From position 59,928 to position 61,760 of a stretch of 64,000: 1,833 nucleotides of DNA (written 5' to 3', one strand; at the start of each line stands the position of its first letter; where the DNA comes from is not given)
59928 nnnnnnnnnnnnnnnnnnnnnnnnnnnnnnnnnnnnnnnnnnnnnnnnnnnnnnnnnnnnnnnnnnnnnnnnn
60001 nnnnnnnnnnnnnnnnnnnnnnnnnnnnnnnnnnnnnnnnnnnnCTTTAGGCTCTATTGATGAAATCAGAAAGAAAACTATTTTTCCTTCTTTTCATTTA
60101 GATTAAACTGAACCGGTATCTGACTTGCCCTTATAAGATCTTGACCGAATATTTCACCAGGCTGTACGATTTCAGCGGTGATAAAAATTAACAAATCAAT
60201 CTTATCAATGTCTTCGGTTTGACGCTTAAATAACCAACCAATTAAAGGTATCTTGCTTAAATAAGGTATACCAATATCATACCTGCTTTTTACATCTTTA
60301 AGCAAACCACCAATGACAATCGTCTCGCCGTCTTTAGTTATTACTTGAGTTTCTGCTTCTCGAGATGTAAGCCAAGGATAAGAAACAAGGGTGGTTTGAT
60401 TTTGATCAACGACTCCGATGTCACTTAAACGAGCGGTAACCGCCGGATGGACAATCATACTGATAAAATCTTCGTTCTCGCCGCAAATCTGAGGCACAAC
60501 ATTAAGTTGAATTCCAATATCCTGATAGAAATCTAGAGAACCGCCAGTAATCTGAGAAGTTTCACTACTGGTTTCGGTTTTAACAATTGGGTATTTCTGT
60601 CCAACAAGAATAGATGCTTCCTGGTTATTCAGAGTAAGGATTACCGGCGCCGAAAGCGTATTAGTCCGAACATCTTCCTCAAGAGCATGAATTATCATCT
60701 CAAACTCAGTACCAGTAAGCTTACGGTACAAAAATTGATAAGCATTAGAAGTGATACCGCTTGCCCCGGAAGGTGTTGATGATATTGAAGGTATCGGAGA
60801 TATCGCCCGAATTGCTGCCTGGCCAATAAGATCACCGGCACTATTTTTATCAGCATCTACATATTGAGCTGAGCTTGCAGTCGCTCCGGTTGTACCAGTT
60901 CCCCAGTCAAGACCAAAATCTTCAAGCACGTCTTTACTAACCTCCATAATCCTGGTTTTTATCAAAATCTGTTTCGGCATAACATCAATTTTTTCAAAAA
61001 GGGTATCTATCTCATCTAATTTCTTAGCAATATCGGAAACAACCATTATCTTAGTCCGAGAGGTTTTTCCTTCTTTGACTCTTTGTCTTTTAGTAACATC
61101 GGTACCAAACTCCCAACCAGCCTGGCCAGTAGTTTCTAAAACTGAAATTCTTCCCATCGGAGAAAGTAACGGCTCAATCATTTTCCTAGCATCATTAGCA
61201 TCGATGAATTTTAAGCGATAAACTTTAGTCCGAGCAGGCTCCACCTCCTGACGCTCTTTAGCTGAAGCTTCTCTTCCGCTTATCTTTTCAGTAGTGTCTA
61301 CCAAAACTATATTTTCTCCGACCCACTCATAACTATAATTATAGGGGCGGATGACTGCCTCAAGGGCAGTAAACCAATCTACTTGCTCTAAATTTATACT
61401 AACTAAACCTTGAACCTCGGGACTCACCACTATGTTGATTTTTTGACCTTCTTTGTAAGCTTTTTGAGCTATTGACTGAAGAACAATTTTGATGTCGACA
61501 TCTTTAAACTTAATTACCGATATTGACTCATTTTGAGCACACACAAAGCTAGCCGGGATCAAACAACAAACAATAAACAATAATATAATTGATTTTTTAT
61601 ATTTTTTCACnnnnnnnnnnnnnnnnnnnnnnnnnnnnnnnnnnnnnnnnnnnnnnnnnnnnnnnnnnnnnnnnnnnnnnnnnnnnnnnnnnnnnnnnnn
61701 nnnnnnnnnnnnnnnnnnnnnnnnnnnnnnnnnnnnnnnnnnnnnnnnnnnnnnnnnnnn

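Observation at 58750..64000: MSHA-type pilus/secretin cluster with two paralogous T2SSB-domain proteins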

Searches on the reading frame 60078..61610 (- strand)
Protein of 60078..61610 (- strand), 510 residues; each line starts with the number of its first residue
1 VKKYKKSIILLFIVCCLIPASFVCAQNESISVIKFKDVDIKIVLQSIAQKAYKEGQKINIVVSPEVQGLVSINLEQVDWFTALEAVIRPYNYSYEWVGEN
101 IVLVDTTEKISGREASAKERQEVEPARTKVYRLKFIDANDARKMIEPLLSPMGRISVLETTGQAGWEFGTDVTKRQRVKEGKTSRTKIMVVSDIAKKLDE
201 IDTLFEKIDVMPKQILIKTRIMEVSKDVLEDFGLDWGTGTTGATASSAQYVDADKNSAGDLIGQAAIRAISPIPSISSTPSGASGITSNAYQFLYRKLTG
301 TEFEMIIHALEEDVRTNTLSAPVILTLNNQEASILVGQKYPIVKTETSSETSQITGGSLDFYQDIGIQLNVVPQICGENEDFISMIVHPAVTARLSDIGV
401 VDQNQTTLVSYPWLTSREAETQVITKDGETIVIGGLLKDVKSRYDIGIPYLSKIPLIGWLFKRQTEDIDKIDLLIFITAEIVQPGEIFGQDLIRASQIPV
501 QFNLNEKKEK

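Call 3: search_protein_families(library=pfam, proteins=[window:60078-61610:-], max_evalue=1)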
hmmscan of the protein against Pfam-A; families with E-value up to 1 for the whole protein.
window:60078-61610:- (510 aa): 4 families
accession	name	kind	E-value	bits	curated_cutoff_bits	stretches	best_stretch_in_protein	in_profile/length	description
PF00263.26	Secretin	-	1.4e-40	139.1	27.5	1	309-483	1-169/169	Bacterial type II and III secretion system protein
PF03958.22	Secretin_N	-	2.5e-06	28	28.2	1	128-162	1-42/69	Bacterial type II/III secretion system short domain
PF07660.19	STN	-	1.4e-05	25.2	28.4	1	58-103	1-48/52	Secretin and TonB N terminus short domain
PF21305.2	type_II_gspD_N0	-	0.0034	17.7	27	1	34-92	2-59/71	GspD-like, N0 domain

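Call 4: search_protein_families(library=ncbifam, proteins=[window:60078-61610:-], max_evalue=1)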
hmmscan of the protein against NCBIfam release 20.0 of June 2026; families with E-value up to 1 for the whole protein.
window:60078-61610:- (510 aa): 9 families
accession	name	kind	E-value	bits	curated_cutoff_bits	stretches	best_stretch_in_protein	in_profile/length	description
TIGR02517.1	type_II_gspD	equivalog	6e-70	236.4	351.35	2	185-483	308-591/600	type II secretion system secretin GspD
TIGR02515.1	IV_pilus_PilQ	subfamily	3.5e-65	220.7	284.35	1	33-483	6-428/428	type IV pilus secretin PilQ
NF010083.0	PRK13568.1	equivalog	1.5e-39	135.9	554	3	292-483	241-418/419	DNA uptake porin HofQ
TIGR02519.1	pilus_MshL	equivalog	1.1e-38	132.9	250.2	1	189-482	10-290/290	pilus (MSHA type) biogenesis protein MshL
TIGR02516.1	type_III_yscC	equivalog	1.1e-32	113.2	238.45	1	104-483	124-462/463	type III secretion system outer membrane ring subunit SctC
NF007851.2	PRK10560.1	exception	1.4e-29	103.2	598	2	184-483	150-410/412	DNA uptake porin HofQ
NF042912.1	Amuc_1098_fam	equivalog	1.7e-21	76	750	2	407-485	721-799/805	Amuc_1098 family type IV pilus outer membrane protein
NF011873.0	PRK15346.1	equivalog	6e-19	68.1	524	2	301-485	327-497/499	EscC/YscC/HrcC family type III secretion system outer membrane ring protein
TIGR02520.1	pilus_B_mal_scr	equivalog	3.2e-09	35.9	287.65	1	186-440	245-476/513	PilN family type IVB pilus formation outer membrane protein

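Call 8: find_encoding_contigs(protein=window:60078-61610:-, flank=10000, max_places=6)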
Protein window:60078-61610:- (510 aa): 2 contigs read that carry it; 1 place shown.
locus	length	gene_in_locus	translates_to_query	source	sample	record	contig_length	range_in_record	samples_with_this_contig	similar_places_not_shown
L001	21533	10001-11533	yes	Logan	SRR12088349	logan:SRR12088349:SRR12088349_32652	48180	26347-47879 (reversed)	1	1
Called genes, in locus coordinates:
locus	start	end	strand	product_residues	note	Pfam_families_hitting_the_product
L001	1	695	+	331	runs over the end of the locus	?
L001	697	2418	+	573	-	PF05157:MshEN, PF00437:T2SSE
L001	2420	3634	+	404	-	PF28597:T2SSF_N (weak), PF00482:T2SSF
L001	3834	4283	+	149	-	PF07963:N_methyl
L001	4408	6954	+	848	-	PF02516:STT3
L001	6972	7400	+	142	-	-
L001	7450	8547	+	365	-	PF11104:PilM_2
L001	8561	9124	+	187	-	-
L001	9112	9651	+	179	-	PF04350:PilO (weak)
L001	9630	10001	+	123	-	PF16537:T2SSB (weak)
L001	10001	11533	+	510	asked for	PF07660:STN (weak), PF03958:Secretin_N (faint), PF00263:Secretin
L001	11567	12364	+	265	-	PF00437:T2SSE (weak), PF01637:ATPase_2 (weak), PF13191:AAA_16, PF13604:AAA_30 (weak), PF13401:AAA_22, PF00004:AAA (faint), PF09848:SLFN-g3_helicase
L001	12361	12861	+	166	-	-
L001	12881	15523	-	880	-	PF17167:Glyco_hydro_94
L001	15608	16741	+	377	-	-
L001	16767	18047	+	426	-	PF04055:Radical_SAM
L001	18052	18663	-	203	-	PF00899:ThiF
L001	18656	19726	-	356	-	PF04055:Radical_SAM, PF06968:BATS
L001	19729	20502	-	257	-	PF05690:ThiG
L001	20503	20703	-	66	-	PF02597:ThiS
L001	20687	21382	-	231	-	PF02581:TMP-TENI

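Call 42: search_protein_families(library=ncbifam, proteins=[L001:3-695:+, L001:697-2418:+, L001:2420-3634:+, L001:3834-4283:+, L001:4408-6954:+, L001:6942-7400:+, L001:7417-8547:+], max_evalue=0.001)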
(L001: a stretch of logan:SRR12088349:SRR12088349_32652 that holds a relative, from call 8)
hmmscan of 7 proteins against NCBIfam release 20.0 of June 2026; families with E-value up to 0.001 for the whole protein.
L001:3-695:+ (230 aa): 15 families
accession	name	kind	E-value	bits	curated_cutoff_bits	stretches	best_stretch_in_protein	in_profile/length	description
TIGR02533.1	type_II_gspE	equivalog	1.5e-94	317.4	630.25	1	4-223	266-486/486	type II secretion system ATPase GspE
TIGR02538.1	type_IV_pilB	equivalog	1.1e-82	278.4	675.65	1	7-223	342-562/564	type IV-A pilus assembly ATPase PilB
NF053534.1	T4PilAsmATPsTfpB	equivalog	1.9e-80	270.9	850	1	2-223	357-582/584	type IV pilus assembly ATPase TfpB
NF007755.0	PRK10436.1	equivalog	4.3e-76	256.4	617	1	3-223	241-459/465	type II secretion system protein GspE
NF041000.1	ATPase_ComGA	equivalog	7.7e-40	136.6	300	1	8-118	156-266/267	competence type IV pilus ATPase ComGA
TIGR01420.1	pilT_fam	subfamily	9.4e-34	117.1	319.1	1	9-118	151-269/343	PilT/PilU family type 4a pilus ATPase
TIGR02525.1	plasmid_TraJ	equivalog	8.9e-19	67.7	368.3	1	7-97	177-272/372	plasmid transfer ATPase TraJ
TIGR02524.1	dot_icm_DotB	equivalog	1.2e-17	64.2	463.3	1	9-108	165-270/358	Dot/Icm type IV secretion system ATPase DotB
TIGR02782.1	TrbB_P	equivalog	3.1e-10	39.8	304.55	1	7-96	164-254/303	P-type conjugative transfer ATPase TrbB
NF058587.1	archaellum_moto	equivalog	1.1e-09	37.6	550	1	34-96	334-395/527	archaellum flagellar ATPase motor FlaI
NF010407.0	PRK13833.1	subfamily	3.4e-09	36.6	499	1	7-98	172-263/323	conjugal transfer protein TrbB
TIGR02788.1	VirB11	equivalog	3.6e-09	36.1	249.95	1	9-97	171-265/308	P-type DNA transfer ATPase VirB11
NF010469.0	PRK13894.1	subfamily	3.7e-08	33.1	508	1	6-95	176-265/320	conjugal transfer ATPase TrbB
NF053672.1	bindosome_BasE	exception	0.00056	18.8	1000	1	34-98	329-393/512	bindosome assembly system ATPase subunit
TIGR03819.1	heli_sec_ATPase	hypoth_equivalog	0.0009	18.5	373.15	0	36-99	239-302/340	TadA family conjugal transfer-associated ATPase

L001:697-2418:+ (573 aa): 20 families
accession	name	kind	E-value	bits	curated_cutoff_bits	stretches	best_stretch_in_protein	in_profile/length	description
TIGR02538.1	type_IV_pilB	equivalog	1.4e-173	578.5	675.65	1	7-572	2-563/564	type IV-A pilus assembly ATPase PilB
TIGR02533.1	type_II_gspE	equivalog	2.5e-169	564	630.25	1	78-570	4-485/486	type II secretion system ATPase GspE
NF053534.1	T4PilAsmATPsTfpB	equivalog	6.3e-131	437.6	850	1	35-571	53-582/584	type IV pilus assembly ATPase TfpB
NF007755.0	PRK10436.1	equivalog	4.9e-127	424.4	617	1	151-571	67-459/465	type II secretion system protein GspE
NF041000.1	ATPase_ComGA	equivalog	3.9e-77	258.8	300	1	192-456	3-266/267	competence type IV pilus ATPase ComGA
TIGR01420.1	pilT_fam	subfamily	2.3e-53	181.6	319.1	1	189-457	2-270/343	PilT/PilU family type 4a pilus ATPase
TIGR02525.1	plasmid_TraJ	equivalog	5.4e-26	91.4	368.3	1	314-435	144-272/372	plasmid transfer ATPase TraJ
TIGR02524.1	dot_icm_DotB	equivalog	9.2e-24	84.3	463.3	1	313-432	128-256/358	Dot/Icm type IV secretion system ATPase DotB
TIGR02782.1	TrbB_P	equivalog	1.4e-15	57.4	304.55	1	312-435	130-255/303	P-type conjugative transfer ATPase TrbB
TIGR02788.1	VirB11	equivalog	8.5e-14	51.3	249.95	1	313-437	139-267/308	P-type DNA transfer ATPase VirB11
NF010469.0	PRK13894.1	subfamily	1.1e-13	51.3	508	1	322-434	152-266/320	conjugal transfer ATPase TrbB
NF058587.1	archaellum_moto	equivalog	1.1e-13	50.7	550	1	322-433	278-394/527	archaellum flagellar ATPase motor FlaI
TIGR03819.1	heli_sec_ATPase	hypoth_equivalog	2e-12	47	373.15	1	284-437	142-302/340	TadA family conjugal transfer-associated ATPase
NF010407.0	PRK13833.1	subfamily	4.8e-12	45.9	499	1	312-438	138-265/323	conjugal transfer protein TrbB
NF053672.1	bindosome_BasE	exception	3.9e-08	32.5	1000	1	323-435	274-391/512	bindosome assembly system ATPase subunit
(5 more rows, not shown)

L001:2420-3634:+ (404 aa): 6 families
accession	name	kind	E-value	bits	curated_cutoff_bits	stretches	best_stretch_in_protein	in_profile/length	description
TIGR02120.1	GspF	equivalog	6.4e-111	371.4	424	1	4-400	1-401/401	type II secretion system inner membrane protein GspF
NF052607.1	T4PiliAsmPilCThrm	equivalog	4e-109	365.4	700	1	1-397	1-401/406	type IV pilus assembly protein PilC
NF052606.1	T4PiliAsmPilCMyx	equivalog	4.6e-107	358.4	700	1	4-399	22-417/419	type IV pilus assembly protein PilC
NF007861.0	PRK10573.1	equivalog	1.7e-76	257.9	401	1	2-402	5-400/401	protein transport protein HofC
NF047826.1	T3SSXpsF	equivalog_domain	4.9e-72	243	650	1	1-401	1-405/405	type II secretion system protein XpsF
NF041012.2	T4P_ComGB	equivalog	1.2e-42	146.5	240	1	67-395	8-329/332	competence type IV pilus assembly protein ComGB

L001:3834-4283:+ (149 aa): 8 families
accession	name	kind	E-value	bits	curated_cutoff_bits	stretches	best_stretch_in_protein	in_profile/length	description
NF040999.1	pilin_ComGC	equivalog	7e-11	42.2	75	1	2-70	1-69/84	competence type IV pilus major pilin ComGC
NF041775.1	typeIV_PilA_Myxo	equivalog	1.1e-10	41.9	400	1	3-120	11-119/214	type IV pilin protein PilA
TIGR01710.1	typeII_sec_gspG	equivalog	3e-09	37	88.85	1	3-62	1-60/134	type II secretion system major pseudopilin GspG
TIGR02532.1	IV_pilin_GFxxxE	domain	1.1e-08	34.6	16.3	1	2-25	1-24/24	prepilin-type N-terminal cleavage/methylation domain-containing protein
NF007862.0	PRK10574.1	equivalog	8.9e-08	32.4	138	1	2-28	4-30/145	prepilin peptidase-dependent pilin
NF041013.1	T4P_ComGE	equivalog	5.4e-07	29.6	49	1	2-53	3-54/83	competence type IV pilus minor pilin ComGE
TIGR01708.2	typeII_sec_gspH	equivalog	1.2e-06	28.7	80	1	3-44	2-45/169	type II secretion system minor pseudopilin GspH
TIGR02596.1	TIGR02596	subfamily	0.00011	22.3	70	1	5-50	1-47/196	Verru_Chthon cassette protein D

L001:4408-6954:+ (848 aa): 2 families
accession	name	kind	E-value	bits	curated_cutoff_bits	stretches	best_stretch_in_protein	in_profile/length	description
TIGR04154.1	archaeo_STT3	subfamily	1.1e-20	73.6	450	2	364-574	343-582/831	oligosaccharyl transferase, archaeosortase A system-associated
NF050801.1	ProtGlycPglB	equivalog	1.8e-06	26.8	1300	1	268-592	226-523/713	undecaprenyl-diphosphooligosaccharide--protein glycotransferase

L001:6942-7400:+ (152 aa): 5 families
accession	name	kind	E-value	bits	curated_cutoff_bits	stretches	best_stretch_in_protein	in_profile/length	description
NF040999.1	pilin_ComGC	equivalog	2.8e-09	37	75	1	5-73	1-69/84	competence type IV pilus major pilin ComGC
NF041775.1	typeIV_PilA_Myxo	equivalog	1.2e-07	32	400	1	6-48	11-53/214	type IV pilin protein PilA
TIGR01710.1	typeII_sec_gspG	equivalog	3.9e-07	30.2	88.85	1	7-123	2-119/134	type II secretion system major pseudopilin GspG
NF007862.0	PRK10574.1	equivalog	5.2e-06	26.7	138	1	5-32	4-31/145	prepilin peptidase-dependent pilin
TIGR02596.1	TIGR02596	subfamily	0.00026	21.1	70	1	9-46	2-39/196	Verru_Chthon cassette protein D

L001:7417-8547:+ (376 aa): 5 families
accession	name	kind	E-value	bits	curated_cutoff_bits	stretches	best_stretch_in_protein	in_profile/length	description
TIGR01175.1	pilM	subfamily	4.4e-30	104.9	133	1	83-374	43-343/348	type IV pilus assembly protein PilM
NF045709.1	Amuc_1101_fam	equivalog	6.5e-22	78.1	650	1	101-342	62-315/608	Amuc_1101 family PilM-like pilus complex protein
TIGR01174.1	ftsA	equivalog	1.7e-06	27.4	175.85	1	171-261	150-238/371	cell division protein FtsA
TIGR02529.1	EutJ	subfamily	0.00027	20.5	152.1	1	220-349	109-231/239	ethanolamine utilization protein EutJ family protein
NF011660.0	PRK15080.1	equivalog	0.00056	19.2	182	1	220-341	142-257/277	ethanolamine utilization protein EutJ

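Call 43: search_protein_families(library=pfam, proteins=[L001:3-695:+, L001:697-2418:+, L001:2420-3634:+, L001:3834-4283:+, L001:4408-6954:+, L001:6942-7400:+], max_evalue=0.01)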
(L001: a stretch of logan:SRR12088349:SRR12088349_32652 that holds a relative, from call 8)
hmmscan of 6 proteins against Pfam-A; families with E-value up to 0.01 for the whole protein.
L001:3-695:+ (230 aa): 2 families
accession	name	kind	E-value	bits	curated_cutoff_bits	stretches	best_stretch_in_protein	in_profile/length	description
PF00437.27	T2SSE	-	2.8e-75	253.7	24.9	1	3-220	164-369/370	Type II/IV secretion system protein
PF24441.1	DUF7560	-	0.0065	16.6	27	0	120-139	7-26/44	Family of unknown function (DUF7560)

L001:697-2418:+ (573 aa): 9 families
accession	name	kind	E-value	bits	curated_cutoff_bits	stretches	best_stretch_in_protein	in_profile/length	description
PF00437.27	T2SSE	-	1.3e-133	445.6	24.9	1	180-569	3-370/370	Type II/IV secretion system protein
PF05157.20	MshEN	-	2.2e-16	60.1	23.1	1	59-145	2-88/90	MshEN domain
PF13401.12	AAA_22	-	0.00042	21.1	27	1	320-364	6-50/130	AAA domain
PF25199.1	nSTAND_NTPase5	-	0.00046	20.5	34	1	320-363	42-86/145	Novel STAND NTPase 5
PF13191.12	AAA_16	-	0.00067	20.6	32.6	1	310-412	15-103/167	AAA ATPase domain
PF13173.12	AAA_14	-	0.0022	18.4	27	1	321-423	4-97/129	AAA domain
PF00005.33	ABC_tran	-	0.0043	18.1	25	1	321-378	13-66/137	ABC transporter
PF13555.12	AAA_29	-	0.0048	17.1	27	1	320-336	23-39/61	P-loop containing region of AAA domain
PF01637.24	ATPase_2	-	0.0099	16.1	33.2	0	317-367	18-68/225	ATPase domain predominantly from Archaea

L001:2420-3634:+ (404 aa): 2 families
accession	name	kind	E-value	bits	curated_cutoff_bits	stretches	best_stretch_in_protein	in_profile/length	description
PF00482.28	T2SSF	-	1.2e-61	206.7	25.2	2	65-188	1-125/125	Type II secretion system (T2SS), protein F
PF15038.11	Jiraiya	-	0.0021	18.1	27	1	144-189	88-133/169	Jiraiya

L001:3834-4283:+ (149 aa): 2 families
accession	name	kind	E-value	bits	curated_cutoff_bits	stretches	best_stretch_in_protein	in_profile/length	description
PF07963.17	N_methyl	-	1.1e-07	31.6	21.2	1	2-25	4-27/27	Prokaryotic N-terminal methylation motif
PF16732.10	ComP_DUS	-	0.0016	19.7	27.3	1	34-111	9-79/87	Type IV minor pilin ComP, DNA uptake sequence receptor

L001:4408-6954:+ (848 aa): 3 families
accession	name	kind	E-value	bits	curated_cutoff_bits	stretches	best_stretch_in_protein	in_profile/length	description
PF02516.20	STT3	-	2.4e-37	129.8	24.5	1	93-464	18-379/405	Oligosaccharyl transferase STT3, N-terminal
PF21436.2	STT3-PglB_core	-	0.00011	23.1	23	1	521-585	3-66/131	STT3/PglB/AglB core domain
PF22627.1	AglB_core-like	-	0.00052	20.8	27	1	517-576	40-100/111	AglB core domain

L001:6942-7400:+ (152 aa): 1 family
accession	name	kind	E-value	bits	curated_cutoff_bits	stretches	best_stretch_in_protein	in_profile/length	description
PF07963.17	N_methyl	-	8e-05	22.5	21.2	1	5-27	4-26/27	Prokaryotic N-terminal methylation motif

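Call 67: search_solved_structures(query=window:60078-61610:-, max_evalue=0.001)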
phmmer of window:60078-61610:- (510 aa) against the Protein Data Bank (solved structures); distinct sequences matched with E-value up to 0.001: 23.
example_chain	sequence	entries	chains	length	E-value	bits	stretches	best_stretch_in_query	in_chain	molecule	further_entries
9x0w_A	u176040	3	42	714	1.6e-30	109.9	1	30-483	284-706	Fimbrial assembly protein PilQ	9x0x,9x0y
6ve2_A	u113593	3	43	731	1.8e-30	109.6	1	30-483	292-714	Fimbrial assembly protein PilQ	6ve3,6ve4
3jc8_Qa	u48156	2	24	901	2.7e-30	109.1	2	184-483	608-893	PilQ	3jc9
6w6m_A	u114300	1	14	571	2.3e-28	102.7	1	27-482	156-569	Type IV pilus secretin PilQ family protein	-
5wln_G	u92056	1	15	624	2.1e-25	93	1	123-483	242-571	Type II secretion system protein D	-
6i1x_A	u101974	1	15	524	1.4e-23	86.9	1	124-488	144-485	Type II secretion system protein D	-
5zdh_A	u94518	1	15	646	2.1e-23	86.3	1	127-485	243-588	Type II secretion system protein D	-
5w68_A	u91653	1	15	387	4.4e-23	85.3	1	169-485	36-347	Putative type II secretion protein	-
9sh1_A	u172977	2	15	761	1.7e-22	83.3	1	33-482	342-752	Type IV pilus biogenesis and competence protein PilQ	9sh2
4av2_A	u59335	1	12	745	2e-22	83.1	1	33-482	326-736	TYPE IV PILUS BIOGENESIS AND COMPETENCE PROTEIN PILQ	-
6i1y_A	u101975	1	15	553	5.1e-22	81.8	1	102-485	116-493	General secretion pathway protein GspD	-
9k8v_A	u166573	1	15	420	1.7e-20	76.8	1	173-485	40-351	General secretion pathway protein D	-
5wq8_A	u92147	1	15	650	7.4e-20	74.7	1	102-485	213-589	Type II secretion system protein D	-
5wq7_A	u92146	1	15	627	1e-19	74.2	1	119-488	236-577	Putative type II secretion system protein D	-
6hcg_A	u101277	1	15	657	1.4e-19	73.8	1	119-488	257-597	Type II secretion system protein D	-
4ar0_A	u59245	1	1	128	0.00031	23.1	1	33-110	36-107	TYPE IV PILUS BIOGENESIS AND COMPETENCE PROTEIN PILQ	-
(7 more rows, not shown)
